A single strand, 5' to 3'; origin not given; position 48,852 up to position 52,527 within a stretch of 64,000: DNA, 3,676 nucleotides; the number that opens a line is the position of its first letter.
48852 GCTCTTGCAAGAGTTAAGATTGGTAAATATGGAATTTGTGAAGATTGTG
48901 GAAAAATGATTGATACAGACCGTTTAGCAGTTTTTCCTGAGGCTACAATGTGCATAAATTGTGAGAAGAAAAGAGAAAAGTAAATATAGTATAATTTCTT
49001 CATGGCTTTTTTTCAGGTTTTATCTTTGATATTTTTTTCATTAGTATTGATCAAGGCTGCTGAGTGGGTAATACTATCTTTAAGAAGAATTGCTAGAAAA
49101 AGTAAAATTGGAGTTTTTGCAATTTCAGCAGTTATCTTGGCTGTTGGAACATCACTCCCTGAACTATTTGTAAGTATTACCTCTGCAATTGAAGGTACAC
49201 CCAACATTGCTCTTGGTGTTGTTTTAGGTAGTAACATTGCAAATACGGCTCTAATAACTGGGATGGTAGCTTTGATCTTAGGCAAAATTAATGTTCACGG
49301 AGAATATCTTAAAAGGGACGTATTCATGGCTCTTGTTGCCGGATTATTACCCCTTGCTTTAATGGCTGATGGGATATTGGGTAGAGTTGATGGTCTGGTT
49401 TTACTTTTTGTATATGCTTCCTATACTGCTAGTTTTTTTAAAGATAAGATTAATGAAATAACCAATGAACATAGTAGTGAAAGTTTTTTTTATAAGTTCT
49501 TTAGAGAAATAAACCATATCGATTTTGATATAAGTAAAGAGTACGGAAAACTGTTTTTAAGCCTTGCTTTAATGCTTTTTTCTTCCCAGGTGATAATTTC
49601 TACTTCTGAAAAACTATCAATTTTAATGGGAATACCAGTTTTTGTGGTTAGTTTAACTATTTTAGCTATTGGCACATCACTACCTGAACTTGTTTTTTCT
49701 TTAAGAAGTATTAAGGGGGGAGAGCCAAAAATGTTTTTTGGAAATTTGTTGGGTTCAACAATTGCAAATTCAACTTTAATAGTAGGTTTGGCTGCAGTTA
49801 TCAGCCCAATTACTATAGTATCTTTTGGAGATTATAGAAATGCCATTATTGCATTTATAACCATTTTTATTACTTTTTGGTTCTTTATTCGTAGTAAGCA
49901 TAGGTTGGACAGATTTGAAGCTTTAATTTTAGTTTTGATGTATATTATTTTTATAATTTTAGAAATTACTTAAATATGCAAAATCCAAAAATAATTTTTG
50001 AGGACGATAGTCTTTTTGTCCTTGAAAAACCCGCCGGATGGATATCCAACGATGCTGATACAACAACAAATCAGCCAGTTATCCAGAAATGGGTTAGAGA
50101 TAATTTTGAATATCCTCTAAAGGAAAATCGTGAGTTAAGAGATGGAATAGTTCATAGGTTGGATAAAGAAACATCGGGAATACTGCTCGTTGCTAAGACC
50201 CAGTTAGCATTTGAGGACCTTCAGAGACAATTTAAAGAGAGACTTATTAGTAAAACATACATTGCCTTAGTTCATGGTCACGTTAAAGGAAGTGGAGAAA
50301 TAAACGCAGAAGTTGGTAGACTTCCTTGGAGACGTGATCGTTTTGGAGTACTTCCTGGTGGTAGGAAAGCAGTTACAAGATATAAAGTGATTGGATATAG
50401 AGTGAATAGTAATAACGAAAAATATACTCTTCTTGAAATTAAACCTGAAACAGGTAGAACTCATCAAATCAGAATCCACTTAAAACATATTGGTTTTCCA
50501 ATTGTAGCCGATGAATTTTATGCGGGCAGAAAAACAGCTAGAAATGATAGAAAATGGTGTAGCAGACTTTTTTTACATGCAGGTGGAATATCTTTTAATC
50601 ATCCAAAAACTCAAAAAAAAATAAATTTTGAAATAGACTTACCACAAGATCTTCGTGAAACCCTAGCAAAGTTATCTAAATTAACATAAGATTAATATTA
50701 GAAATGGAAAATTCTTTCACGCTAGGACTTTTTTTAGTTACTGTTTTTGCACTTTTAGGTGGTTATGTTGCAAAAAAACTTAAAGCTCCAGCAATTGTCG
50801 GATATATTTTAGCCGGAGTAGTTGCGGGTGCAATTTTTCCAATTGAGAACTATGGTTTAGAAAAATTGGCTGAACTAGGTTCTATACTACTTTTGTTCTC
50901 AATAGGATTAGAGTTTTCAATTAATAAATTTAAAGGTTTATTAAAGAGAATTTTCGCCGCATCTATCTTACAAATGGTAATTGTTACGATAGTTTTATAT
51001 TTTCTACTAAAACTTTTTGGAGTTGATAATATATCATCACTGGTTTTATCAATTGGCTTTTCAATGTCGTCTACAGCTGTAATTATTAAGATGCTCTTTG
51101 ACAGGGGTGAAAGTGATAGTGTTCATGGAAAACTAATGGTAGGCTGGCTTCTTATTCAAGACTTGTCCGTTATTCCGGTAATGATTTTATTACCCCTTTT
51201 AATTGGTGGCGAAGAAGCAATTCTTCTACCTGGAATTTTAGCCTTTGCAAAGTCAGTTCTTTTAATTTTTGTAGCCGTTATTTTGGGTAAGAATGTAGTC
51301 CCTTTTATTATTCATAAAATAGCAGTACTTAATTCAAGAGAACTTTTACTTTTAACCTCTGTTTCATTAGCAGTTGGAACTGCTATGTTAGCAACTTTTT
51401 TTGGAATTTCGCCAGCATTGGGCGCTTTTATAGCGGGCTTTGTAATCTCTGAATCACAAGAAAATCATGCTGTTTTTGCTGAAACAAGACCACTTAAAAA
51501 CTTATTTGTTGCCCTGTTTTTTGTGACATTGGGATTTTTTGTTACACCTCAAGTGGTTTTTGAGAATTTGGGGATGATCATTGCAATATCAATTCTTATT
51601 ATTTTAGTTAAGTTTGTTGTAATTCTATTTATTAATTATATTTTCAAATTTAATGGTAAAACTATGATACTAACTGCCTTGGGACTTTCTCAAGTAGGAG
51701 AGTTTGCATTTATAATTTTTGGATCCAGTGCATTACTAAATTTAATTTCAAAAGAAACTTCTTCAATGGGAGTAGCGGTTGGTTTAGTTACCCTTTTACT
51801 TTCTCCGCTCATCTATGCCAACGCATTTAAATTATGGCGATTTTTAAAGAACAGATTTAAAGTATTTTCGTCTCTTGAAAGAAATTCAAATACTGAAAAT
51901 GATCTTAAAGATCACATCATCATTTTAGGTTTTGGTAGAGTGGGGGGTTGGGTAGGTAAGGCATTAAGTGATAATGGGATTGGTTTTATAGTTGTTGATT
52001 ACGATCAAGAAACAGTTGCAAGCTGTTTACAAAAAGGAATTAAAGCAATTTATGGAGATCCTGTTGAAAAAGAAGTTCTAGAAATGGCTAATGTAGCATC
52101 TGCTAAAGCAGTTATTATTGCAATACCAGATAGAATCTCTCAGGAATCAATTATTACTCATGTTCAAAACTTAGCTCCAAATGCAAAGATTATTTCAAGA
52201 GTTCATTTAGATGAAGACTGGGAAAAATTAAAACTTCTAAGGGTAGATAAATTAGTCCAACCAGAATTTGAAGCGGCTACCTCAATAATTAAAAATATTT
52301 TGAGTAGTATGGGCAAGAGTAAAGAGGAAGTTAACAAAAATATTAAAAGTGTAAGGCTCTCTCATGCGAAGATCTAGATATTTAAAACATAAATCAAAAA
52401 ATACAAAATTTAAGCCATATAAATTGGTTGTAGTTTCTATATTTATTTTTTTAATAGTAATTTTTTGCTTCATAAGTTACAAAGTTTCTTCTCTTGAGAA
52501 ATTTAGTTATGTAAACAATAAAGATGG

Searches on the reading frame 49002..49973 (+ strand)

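Call 35: search_protein_families(library=pfam, proteins=[window:49002-49973:+], max_evalue=0.00001)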
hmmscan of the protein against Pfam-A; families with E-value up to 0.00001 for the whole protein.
window:49002-49973:+ (323 aa): 1 family
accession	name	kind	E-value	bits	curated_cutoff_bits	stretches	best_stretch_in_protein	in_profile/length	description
PF01699.29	Na_Ca_ex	-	1.4e-49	168.4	24.9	2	184-320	6-148/151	Sodium/calcium exchanger protein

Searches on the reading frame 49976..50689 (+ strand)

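Call 35: search_protein_families(library=pfam, proteins=[window:49976-50689:+], max_evalue=0.00001)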
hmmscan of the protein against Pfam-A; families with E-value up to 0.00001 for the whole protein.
window:49976-50689:+ (237 aa): 1 family
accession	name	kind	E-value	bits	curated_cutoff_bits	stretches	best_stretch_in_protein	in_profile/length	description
PF00849.27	PseudoU_synth_2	-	6.3e-32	111.3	26.8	1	13-171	2-152/152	RNA pseudouridylate synthase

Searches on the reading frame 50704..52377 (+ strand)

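Call 35: search_protein_families(library=pfam, proteins=[window:50704-52377:+], max_evalue=0.00001)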
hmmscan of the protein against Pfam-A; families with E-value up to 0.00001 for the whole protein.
window:50704-52377:+ (557 aa): 2 families
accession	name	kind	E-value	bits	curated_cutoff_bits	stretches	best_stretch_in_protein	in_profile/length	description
PF00999.27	Na_H_Exchanger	-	1.8e-48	165.8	26.2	1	14-369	2-372/375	Sodium/hydrogen exchanger, transmembrane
PF02254.24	TrkA_N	-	4.9e-24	85.3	23.8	1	405-520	1-116/116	TrkA-N domain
